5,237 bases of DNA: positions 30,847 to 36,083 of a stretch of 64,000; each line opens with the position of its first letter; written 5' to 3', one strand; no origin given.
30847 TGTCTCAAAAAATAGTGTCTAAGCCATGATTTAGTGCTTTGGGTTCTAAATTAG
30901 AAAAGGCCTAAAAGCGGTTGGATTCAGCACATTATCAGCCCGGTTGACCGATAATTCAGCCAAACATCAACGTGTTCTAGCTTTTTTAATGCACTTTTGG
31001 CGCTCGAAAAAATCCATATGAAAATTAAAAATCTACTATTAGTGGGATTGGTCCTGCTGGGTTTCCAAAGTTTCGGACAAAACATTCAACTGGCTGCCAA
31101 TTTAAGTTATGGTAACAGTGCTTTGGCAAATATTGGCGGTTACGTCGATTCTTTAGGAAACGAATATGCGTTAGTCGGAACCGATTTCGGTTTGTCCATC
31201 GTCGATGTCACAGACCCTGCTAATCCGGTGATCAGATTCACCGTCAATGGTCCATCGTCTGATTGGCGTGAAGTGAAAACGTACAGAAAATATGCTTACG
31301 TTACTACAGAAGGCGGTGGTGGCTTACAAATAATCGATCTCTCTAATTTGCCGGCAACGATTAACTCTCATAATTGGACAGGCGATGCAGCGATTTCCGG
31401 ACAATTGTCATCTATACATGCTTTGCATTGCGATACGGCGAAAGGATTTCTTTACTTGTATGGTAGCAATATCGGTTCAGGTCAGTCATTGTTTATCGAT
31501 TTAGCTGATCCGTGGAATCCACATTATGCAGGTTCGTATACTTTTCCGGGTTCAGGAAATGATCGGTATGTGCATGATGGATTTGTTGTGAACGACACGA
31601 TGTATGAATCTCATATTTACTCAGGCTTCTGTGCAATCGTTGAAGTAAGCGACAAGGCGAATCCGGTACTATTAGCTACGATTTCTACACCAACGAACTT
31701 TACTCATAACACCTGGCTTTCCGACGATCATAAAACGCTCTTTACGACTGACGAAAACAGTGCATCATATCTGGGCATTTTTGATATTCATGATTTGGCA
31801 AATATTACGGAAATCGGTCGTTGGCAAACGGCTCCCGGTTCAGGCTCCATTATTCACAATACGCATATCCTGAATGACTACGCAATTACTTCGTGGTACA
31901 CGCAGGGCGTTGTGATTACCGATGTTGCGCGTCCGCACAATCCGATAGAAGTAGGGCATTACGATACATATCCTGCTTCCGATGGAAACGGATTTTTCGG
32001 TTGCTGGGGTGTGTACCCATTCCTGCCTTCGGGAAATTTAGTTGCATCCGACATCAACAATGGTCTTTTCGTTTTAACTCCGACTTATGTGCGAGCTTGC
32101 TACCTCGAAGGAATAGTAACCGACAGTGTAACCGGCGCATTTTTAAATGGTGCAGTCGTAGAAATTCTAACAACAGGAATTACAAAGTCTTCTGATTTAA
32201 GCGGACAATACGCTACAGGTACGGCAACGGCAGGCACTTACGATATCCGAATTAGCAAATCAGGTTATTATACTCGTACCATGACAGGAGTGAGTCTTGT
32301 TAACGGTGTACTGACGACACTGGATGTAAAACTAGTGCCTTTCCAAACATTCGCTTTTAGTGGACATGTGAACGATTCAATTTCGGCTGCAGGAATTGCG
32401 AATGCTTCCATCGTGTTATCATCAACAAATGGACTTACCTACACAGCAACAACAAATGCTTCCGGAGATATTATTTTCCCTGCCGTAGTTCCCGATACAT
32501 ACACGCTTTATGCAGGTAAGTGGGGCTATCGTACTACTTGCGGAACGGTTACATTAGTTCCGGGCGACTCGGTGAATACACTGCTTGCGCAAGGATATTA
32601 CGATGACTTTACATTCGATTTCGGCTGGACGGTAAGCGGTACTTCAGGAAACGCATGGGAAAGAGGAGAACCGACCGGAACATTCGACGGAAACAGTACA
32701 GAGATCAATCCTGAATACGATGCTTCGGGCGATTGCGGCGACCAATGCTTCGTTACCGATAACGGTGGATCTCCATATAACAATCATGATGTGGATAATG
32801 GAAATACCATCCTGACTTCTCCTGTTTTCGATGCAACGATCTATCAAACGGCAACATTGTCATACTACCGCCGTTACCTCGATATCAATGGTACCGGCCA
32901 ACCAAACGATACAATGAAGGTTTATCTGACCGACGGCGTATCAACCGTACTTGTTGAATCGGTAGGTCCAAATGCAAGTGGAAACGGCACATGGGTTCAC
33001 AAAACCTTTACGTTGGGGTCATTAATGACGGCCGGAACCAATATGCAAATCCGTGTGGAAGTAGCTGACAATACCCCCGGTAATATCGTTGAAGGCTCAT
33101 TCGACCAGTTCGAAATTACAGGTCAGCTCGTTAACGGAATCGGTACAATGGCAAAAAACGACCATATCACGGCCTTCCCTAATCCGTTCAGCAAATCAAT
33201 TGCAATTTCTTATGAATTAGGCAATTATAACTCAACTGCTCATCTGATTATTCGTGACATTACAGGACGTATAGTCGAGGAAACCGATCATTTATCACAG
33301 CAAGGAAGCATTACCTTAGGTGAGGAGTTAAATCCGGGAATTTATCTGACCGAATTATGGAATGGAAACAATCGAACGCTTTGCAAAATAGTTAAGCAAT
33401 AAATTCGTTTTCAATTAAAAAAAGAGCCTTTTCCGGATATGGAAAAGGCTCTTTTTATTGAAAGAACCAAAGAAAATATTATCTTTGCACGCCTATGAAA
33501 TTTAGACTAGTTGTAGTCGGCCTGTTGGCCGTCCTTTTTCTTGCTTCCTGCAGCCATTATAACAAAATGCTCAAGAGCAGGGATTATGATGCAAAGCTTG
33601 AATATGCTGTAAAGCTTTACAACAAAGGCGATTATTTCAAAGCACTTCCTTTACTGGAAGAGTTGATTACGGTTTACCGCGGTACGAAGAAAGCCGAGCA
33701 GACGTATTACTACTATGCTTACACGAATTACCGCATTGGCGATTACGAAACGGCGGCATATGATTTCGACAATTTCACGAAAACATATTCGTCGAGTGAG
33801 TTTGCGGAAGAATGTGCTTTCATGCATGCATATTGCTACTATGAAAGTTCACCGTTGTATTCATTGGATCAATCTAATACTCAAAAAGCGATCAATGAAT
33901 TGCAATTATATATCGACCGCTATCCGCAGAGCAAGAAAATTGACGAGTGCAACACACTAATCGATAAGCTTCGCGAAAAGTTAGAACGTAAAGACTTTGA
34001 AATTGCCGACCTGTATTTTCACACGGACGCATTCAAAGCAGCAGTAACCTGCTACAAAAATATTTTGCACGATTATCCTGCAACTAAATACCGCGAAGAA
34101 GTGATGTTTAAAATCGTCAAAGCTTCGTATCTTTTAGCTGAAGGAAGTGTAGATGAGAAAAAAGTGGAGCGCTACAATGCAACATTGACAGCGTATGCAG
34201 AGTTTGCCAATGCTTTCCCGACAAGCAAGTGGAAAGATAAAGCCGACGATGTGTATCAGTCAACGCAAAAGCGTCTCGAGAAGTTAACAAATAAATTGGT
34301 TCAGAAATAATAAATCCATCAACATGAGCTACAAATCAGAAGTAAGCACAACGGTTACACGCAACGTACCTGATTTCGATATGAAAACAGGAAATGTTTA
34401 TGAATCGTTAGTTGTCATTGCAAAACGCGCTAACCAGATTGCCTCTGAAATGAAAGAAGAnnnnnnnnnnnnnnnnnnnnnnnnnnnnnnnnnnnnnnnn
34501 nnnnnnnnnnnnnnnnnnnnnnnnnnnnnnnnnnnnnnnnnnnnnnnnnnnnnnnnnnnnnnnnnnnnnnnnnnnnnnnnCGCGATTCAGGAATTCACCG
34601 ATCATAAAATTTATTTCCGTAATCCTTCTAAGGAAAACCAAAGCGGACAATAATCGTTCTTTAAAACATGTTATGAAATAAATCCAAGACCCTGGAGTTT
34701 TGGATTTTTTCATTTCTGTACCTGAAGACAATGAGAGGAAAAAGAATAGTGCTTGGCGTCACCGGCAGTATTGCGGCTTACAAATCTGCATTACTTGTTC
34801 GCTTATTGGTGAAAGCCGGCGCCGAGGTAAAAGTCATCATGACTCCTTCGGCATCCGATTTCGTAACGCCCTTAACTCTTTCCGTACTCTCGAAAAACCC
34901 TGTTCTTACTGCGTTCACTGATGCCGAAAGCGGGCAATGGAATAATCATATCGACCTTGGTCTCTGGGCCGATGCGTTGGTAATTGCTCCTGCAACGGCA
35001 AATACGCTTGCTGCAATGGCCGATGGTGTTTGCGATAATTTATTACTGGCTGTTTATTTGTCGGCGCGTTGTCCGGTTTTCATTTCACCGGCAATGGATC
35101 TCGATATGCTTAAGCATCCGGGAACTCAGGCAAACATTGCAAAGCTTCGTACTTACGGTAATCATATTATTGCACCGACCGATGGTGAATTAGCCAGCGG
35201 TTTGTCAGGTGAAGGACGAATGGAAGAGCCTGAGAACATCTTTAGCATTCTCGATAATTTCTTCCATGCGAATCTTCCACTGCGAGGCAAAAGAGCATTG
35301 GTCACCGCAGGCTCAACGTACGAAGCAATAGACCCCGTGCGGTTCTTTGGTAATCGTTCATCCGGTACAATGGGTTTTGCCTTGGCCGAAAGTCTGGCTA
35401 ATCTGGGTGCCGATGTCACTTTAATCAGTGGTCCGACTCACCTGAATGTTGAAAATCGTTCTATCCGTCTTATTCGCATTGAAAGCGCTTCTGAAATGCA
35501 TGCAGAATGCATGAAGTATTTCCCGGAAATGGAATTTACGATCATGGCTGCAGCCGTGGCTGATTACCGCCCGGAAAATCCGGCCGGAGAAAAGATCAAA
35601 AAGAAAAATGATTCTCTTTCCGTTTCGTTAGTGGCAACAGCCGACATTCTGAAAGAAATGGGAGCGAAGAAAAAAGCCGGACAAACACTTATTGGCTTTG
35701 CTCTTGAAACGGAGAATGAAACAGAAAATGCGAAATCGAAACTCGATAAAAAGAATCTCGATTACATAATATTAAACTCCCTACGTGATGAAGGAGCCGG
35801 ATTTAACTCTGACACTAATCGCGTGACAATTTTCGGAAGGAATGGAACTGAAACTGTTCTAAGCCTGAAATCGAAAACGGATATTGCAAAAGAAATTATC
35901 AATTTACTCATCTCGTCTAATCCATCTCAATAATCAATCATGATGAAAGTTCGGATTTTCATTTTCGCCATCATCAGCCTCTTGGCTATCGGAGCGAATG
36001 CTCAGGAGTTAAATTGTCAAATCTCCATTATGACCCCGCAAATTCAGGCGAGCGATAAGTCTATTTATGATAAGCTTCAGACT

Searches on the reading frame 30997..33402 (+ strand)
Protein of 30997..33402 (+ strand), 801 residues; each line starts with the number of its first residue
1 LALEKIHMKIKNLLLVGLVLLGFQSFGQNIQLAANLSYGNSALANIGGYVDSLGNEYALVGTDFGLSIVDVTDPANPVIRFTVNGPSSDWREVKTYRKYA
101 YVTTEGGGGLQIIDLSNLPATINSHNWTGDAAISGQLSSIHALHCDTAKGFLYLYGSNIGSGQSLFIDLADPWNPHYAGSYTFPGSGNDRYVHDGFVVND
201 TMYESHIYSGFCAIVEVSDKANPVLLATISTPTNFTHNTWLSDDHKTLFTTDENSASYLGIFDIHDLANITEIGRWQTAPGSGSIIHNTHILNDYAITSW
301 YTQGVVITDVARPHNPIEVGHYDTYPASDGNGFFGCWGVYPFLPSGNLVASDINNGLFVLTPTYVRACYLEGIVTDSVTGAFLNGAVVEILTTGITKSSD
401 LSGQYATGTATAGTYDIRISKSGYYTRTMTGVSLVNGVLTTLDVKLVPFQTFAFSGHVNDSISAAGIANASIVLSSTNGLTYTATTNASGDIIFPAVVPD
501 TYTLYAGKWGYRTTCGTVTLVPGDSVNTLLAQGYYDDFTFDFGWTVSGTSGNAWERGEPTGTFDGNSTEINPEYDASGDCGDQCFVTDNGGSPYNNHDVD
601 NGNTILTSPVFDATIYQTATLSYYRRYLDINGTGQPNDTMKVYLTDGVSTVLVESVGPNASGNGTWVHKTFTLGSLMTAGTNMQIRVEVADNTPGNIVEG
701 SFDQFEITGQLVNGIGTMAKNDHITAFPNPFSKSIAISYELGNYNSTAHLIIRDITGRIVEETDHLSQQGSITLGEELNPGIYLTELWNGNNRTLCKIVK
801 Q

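Call 7: search_protein_families(library=pfam, proteins=[window:30997-33402:+])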
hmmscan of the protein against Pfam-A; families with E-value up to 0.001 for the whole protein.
window:30997-33402:+ (801 aa): 4 families
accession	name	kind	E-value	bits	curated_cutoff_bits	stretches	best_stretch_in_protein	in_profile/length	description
PF13620.12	CarboxypepD_reg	-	5.3e-21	75.2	32.3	2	455-527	3-76/82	Carboxypeptidase regulatory-like domain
PF08309.17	LVIVD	-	8.3e-13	47.9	20.2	0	56-84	12-41/42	LVIVD repeat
PF13715.12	CarbopepD_reg_2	-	5e-10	39.7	32.2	1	371-429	2-60/88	CarboxypepD_reg-like domain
PF18962.6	Por_Secre_tail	-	1.9e-07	31.7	27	1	727-799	2-74/75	Secretion system C-terminal sorting domain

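Call 8: search_protein_families(library=ncbifam, proteins=[window:30997-33402:+])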
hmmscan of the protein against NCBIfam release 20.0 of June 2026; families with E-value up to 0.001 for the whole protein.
window:30997-33402:+ (801 aa): 2 families
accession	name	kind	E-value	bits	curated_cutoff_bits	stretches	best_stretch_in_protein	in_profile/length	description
TIGR04312.1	choice_anch_B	subfamily_domain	9.5e-69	232.4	100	1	32-361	17-363/364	choice-of-anchor B family protein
TIGR04183.1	Por_Secre_tail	domain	1.9e-06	27.8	23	1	727-801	2-72/72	T9SS type A sorting domain-containing protein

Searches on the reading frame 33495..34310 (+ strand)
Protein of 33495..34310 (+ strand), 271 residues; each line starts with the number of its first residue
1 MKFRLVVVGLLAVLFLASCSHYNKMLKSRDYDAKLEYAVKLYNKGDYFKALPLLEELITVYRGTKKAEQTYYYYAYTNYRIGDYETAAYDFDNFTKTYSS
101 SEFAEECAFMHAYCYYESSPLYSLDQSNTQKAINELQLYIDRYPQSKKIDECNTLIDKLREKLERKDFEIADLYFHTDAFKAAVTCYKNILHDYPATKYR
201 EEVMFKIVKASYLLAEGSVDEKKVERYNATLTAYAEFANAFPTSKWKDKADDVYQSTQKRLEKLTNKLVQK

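Call 49: search_protein_families(library=pfam, proteins=[window:33495-34310:+], max_evalue=0.00001)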
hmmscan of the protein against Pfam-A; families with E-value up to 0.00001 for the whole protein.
window:33495-34310:+ (271 aa): 2 families
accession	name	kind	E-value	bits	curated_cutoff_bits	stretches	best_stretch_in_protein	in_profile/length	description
PF13525.12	YfiO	-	1.1e-22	81.2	25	1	38-220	12-197/203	Outer membrane lipoprotein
PF13174.12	TPR_6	-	3.6e-10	40.3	26.3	0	109-146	4-33/33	Tetratricopeptide repeat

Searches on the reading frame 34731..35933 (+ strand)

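Call 49: search_protein_families(library=pfam, proteins=[window:34731-35933:+], max_evalue=0.00001)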
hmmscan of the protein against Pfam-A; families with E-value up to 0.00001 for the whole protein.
window:34731-35933:+ (400 aa): 2 families
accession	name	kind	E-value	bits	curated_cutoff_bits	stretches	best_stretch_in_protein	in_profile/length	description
PF04127.22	DFP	-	1.3e-69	234.2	22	1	184-368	1-186/186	DNA/pantothenate metabolism flavoprotein C-terminal domain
PF02441.25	Flavoprotein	-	9.2e-33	113.6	22.7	1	4-172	1-156/162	Flavoprotein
